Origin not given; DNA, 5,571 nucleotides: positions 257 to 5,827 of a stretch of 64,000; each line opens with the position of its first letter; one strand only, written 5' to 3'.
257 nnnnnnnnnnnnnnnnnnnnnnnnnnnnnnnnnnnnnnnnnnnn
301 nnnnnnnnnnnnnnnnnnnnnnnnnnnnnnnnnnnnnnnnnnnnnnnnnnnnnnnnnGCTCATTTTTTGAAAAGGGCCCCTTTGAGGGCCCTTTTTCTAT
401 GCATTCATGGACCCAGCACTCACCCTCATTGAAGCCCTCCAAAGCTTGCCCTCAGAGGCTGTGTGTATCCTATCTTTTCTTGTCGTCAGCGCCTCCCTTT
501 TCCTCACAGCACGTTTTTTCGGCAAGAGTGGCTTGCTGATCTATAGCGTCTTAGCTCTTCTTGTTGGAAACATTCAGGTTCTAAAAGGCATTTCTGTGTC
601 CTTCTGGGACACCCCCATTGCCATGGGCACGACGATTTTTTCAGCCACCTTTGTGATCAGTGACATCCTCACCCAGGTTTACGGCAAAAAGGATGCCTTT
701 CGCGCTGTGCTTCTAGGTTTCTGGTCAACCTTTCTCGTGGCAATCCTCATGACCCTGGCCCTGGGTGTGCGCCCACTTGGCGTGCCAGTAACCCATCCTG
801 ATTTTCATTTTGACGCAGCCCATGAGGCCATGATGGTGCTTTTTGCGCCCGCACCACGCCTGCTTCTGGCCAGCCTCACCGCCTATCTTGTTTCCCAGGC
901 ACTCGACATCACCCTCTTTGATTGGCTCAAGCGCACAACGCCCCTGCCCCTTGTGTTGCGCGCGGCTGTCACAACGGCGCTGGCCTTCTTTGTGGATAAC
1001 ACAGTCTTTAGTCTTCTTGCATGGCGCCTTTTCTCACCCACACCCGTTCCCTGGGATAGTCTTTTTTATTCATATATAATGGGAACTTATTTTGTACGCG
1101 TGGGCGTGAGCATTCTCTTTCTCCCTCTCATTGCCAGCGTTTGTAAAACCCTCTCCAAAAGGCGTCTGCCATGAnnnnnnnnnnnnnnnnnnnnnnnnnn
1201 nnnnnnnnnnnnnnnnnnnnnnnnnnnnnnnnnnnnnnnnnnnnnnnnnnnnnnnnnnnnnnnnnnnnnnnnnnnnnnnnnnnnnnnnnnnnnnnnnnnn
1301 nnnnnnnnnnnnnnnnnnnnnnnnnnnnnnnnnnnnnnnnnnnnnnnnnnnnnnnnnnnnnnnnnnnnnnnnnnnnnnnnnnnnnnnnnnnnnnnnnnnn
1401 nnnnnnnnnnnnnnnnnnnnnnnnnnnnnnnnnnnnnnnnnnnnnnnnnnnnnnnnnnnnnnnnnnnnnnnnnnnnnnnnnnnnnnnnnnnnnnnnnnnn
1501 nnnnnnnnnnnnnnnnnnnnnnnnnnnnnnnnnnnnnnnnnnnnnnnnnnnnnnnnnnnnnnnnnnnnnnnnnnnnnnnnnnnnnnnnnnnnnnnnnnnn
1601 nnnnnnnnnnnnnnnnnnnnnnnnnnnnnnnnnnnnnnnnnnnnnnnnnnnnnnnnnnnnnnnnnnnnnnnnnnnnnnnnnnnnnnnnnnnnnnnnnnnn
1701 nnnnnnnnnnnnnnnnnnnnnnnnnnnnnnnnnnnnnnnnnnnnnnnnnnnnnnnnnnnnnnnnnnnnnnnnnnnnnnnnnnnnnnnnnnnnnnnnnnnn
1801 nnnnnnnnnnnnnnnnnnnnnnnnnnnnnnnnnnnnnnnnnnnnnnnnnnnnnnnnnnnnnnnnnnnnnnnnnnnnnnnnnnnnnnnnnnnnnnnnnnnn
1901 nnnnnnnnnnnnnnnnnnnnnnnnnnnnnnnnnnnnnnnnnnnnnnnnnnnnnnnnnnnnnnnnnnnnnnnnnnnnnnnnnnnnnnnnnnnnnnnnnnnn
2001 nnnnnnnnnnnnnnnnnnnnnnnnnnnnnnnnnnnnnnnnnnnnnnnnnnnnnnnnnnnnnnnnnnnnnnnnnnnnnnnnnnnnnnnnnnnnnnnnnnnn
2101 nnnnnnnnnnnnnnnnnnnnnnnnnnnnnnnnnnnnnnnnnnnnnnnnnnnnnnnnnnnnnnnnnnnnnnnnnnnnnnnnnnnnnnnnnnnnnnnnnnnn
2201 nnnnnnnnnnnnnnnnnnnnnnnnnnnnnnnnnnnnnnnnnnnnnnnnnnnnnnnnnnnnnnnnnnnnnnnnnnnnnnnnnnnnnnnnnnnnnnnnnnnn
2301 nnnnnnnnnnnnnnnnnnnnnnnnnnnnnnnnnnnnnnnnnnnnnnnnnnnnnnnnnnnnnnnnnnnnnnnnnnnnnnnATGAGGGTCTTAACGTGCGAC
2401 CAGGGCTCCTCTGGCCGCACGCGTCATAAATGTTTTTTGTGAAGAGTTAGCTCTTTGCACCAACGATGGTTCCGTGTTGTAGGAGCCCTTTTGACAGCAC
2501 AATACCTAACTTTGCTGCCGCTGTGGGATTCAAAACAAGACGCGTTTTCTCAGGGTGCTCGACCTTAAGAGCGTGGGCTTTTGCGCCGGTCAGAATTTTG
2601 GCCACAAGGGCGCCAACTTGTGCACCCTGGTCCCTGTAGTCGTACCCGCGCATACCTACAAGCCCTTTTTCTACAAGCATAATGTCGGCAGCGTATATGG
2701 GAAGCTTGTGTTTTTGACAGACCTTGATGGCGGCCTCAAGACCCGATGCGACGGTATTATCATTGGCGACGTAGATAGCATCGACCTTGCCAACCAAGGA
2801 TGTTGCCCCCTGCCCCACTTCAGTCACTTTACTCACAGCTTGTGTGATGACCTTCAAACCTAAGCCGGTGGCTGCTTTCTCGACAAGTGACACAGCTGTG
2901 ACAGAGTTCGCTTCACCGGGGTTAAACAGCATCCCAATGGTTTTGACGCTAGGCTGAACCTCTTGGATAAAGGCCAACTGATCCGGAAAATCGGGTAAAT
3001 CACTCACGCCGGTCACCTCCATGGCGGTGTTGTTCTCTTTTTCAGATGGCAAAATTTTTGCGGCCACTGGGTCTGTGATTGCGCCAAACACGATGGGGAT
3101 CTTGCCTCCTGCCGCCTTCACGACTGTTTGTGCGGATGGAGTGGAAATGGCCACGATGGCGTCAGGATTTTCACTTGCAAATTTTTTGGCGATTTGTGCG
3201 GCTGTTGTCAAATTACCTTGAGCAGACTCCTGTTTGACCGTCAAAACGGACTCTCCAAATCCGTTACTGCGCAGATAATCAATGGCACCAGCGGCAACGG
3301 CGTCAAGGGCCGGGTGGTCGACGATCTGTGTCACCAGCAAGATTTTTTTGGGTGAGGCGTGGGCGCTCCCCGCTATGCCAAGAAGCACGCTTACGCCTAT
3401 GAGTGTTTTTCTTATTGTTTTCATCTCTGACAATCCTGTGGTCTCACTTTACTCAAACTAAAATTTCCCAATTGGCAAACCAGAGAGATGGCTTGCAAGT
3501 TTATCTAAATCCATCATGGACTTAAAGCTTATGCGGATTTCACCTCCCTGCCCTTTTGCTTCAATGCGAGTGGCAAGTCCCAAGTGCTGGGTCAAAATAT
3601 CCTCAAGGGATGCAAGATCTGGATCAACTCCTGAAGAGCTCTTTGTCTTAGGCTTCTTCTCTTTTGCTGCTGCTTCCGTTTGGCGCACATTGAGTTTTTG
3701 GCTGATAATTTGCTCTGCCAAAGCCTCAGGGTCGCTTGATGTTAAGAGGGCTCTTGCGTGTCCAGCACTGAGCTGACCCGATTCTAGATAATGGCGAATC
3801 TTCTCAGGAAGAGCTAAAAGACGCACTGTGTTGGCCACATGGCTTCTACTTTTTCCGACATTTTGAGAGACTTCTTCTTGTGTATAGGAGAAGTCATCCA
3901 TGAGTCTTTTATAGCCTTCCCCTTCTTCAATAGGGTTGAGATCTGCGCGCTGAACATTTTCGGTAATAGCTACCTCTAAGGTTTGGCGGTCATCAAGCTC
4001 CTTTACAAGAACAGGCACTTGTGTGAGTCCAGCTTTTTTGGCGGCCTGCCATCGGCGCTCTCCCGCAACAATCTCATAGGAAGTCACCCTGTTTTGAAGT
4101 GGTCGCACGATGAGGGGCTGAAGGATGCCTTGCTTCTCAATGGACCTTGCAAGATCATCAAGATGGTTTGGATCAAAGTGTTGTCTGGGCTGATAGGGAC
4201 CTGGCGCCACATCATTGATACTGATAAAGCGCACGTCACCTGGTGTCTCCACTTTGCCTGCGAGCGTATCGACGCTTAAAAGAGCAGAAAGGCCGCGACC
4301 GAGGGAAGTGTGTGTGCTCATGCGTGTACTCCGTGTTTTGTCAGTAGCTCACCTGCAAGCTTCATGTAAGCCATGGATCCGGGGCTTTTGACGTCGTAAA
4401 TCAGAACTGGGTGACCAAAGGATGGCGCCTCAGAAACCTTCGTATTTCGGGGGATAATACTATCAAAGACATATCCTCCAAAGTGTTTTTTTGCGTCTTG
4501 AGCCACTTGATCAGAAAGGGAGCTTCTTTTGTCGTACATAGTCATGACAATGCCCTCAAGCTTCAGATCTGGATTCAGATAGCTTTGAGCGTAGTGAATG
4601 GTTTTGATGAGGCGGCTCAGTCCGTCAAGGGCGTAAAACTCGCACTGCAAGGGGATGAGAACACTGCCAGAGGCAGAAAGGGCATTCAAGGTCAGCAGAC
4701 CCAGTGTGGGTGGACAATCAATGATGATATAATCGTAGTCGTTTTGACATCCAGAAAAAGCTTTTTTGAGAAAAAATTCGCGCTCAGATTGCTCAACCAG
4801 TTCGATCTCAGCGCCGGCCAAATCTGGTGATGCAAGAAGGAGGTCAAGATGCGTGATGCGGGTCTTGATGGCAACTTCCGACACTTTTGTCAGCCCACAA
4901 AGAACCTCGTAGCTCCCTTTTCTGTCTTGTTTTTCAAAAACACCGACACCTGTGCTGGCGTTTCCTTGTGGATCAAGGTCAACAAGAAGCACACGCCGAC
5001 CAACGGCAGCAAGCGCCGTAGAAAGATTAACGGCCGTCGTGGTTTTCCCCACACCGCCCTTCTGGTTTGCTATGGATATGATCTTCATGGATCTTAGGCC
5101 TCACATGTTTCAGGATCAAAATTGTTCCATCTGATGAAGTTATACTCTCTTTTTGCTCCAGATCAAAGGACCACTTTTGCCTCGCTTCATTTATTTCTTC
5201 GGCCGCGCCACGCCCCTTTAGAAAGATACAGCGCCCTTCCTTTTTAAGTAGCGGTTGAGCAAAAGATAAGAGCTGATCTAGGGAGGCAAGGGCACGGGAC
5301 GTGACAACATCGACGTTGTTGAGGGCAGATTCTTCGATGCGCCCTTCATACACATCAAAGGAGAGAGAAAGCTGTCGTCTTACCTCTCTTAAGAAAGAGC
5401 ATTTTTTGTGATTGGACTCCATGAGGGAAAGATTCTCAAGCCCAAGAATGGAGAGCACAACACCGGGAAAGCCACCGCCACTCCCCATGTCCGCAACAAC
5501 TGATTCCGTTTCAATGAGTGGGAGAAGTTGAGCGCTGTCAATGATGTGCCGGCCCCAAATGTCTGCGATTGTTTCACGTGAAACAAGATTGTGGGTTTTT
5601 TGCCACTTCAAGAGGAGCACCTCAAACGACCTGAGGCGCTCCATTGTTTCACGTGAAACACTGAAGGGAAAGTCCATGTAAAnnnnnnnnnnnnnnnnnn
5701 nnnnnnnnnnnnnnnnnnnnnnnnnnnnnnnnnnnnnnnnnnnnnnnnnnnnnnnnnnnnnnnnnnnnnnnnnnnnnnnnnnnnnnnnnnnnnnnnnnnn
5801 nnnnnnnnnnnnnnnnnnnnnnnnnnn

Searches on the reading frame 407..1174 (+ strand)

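Call 26: search_protein_families(library=pfam, proteins=[window:407-1174:+], max_evalue=0.001)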
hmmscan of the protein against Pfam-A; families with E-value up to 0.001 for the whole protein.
window:407-1174:+ (255 aa): 1 family
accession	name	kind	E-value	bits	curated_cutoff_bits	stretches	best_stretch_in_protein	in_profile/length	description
PF02592.20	Vut_1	-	1e-31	110.8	27.2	1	73-243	2-150/152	Putative vitamin uptake transporter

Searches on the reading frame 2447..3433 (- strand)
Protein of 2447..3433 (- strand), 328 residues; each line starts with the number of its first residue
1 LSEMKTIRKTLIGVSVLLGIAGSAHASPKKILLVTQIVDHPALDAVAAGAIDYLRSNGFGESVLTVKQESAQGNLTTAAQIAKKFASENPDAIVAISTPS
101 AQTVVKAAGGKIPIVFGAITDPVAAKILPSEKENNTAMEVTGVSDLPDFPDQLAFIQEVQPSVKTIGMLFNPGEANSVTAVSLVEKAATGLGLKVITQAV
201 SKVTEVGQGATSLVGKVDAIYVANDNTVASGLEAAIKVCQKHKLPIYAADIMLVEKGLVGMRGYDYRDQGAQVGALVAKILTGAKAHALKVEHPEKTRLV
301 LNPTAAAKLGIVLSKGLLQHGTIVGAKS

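Call 26: search_protein_families(library=pfam, proteins=[window:2447-3433:-], max_evalue=0.001)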
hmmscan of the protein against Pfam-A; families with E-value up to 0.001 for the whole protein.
window:2447-3433:- (328 aa): 1 family
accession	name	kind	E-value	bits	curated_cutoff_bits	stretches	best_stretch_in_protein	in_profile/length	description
PF04392.18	ABC_sub_bind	-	7.5e-70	235.9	25.9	1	34-320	4-288/293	ABC transporter substrate binding protein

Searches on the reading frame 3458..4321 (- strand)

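Call 26: search_protein_families(library=pfam, proteins=[window:3458-4321:-], max_evalue=0.001)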
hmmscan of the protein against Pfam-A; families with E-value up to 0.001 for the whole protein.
window:3458-4321:- (287 aa): 3 families
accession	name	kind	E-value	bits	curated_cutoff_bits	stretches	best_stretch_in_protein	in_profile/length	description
PF17762.8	HTH_ParB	-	2.4e-35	121.2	22.6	1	127-223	2-101/102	ParB HTH domain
PF02195.25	ParB_N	-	3.5e-35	120.4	26.3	1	30-124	3-95/95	ParB N-terminal domain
PF23552.2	ParB_C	-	1.7e-08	34.2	23.8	1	233-279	2-49/50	ParB dimerisation domain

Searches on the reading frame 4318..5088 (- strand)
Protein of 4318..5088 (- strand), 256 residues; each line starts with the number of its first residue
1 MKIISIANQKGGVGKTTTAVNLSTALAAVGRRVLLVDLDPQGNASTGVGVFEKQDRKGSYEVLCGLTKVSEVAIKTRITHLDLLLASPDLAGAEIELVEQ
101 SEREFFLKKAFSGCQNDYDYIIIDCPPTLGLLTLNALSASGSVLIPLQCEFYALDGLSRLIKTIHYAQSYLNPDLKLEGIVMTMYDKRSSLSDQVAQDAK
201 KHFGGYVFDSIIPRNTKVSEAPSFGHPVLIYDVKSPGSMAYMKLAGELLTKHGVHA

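Call 26: search_protein_families(library=pfam, proteins=[window:4318-5088:-], max_evalue=0.001)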
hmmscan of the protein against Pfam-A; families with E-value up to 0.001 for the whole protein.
window:4318-5088:- (256 aa): 8 families
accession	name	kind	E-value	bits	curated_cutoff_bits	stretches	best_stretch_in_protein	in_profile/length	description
PF13614.12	AAA_31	-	4.8e-64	216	27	1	1-176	1-176/177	AAA domain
PF01656.29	CbiA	-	7e-30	104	25.4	1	4-228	1-125/125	CobQ/CobB/MinD/ParA nucleotide binding domain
PF09140.17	MipZ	-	1.8e-13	50.9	20.7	1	3-41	2-40/262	ATPase MipZ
PF10609.15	ParA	-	1.3e-11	44.9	27.1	1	2-137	4-134/246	NUBPL iron-transfer P-loop NTPase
PF06564.18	CBP_BcsQ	-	1.3e-10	41.7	21.3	1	1-143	1-141/234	Cellulose biosynthesis protein BcsQ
PF00142.24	Fer4_NifH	-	3.2e-09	37.1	25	1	9-44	7-42/271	4Fe-4S iron sulfur cluster binding proteins, NifH/frxC family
PF02374.21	ArsA_ATPase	-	7.8e-09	35.6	24.3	1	8-45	7-44/305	Anion-transporting ATPase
PF07015.17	VirC1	-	1.2e-05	25.2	24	1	1-73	1-70/231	VirC1 protein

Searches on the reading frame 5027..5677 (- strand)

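Call 26: search_protein_families(library=pfam, proteins=[window:5027-5677:-], max_evalue=0.001)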
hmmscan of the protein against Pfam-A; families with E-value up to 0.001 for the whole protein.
window:5027-5677:- (216 aa): 1 family
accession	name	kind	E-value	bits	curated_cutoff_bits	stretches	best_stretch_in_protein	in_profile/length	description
PF02527.21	GidB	-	3.1e-46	157.5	27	1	13-182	3-176/184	rRNA small subunit methyltransferase G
